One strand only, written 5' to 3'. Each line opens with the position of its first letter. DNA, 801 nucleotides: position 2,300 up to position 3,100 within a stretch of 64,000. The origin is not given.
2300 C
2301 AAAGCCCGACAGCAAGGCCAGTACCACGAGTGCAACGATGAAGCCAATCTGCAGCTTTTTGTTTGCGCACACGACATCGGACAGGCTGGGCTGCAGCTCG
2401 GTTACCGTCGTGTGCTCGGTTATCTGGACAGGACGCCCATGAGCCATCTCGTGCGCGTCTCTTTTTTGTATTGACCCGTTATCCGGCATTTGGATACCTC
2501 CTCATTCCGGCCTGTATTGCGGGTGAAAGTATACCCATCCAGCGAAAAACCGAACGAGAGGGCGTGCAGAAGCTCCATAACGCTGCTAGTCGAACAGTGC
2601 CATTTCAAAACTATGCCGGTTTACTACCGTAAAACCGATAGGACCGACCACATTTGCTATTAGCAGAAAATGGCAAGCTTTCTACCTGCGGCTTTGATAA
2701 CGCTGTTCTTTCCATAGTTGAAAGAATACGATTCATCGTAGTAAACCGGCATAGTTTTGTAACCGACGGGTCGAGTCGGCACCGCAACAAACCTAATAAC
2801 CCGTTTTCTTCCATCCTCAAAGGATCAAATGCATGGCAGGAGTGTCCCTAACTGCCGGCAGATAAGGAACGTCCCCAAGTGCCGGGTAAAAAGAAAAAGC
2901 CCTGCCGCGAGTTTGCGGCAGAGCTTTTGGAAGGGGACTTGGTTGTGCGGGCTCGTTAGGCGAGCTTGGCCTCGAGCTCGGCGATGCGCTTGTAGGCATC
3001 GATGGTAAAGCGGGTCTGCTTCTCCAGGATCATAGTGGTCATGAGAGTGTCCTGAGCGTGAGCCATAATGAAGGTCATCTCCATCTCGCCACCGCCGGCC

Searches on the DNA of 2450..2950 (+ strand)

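Call 56: search_dna_similar(query=window:2560-2860:+, collection=plasmids, mode=distant, max_evalue=0.001)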
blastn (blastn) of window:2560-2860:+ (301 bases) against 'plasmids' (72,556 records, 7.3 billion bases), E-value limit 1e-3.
No match.

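Call 57: search_dna_similar(query=window:2560-2860:+, collection=phages, mode=distant, max_evalue=0.001)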
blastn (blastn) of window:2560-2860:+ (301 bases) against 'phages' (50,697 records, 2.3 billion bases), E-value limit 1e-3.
No match.
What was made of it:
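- On Classical MITE: There is no similarity in the plasmid or phage collections (calls 56, 57).
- Tried and rejected: No similarity (calls 56, 57).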

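Call 85: search_rna_families(source=window, start=2450, end=2950, threshold=evalue, max_evalue=10)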
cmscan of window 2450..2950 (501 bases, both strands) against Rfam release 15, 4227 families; matches with E-value up to 10: 8.
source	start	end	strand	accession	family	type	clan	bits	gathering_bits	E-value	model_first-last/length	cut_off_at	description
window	2884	2950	-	RF00557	L10_leader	Cis-reg; leader;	-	17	44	2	58-138/138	5'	Ribosomal protein L10 leader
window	2895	2928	+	RF04252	mir-8186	Gene; miRNA;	-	14.3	80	5.1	9-52/61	no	mir-8186 microRNA precursor family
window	2895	2928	-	RF04252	mir-8186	Gene; miRNA;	-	14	80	6.2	9-52/61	no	mir-8186 microRNA precursor family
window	2879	2936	+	RF02067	STnc310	Gene; sRNA;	-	13.8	40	8.3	1-61/61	no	Salmonella enterica sRNA STnc310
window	2893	2950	-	RF02865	ncS01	Gene; sRNA;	-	13.4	58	9.6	56-110/110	5'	Burkholderia sRNA 1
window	2895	2927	-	RF01519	CC0196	Gene; sRNA;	-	13.3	35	2.1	32-58/58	no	Caulobacter sRNA CC0196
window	2894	2919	+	RF02470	Ms_IGR-8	Gene; sRNA;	-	12.6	44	4.2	1-63/63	no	Mycobacterium sRNA Ms_IGR-8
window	2563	2586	-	RF02878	MH_s7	Gene; sRNA;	-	9.7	221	2.7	235-258/312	no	Mesorhizobail RNA 7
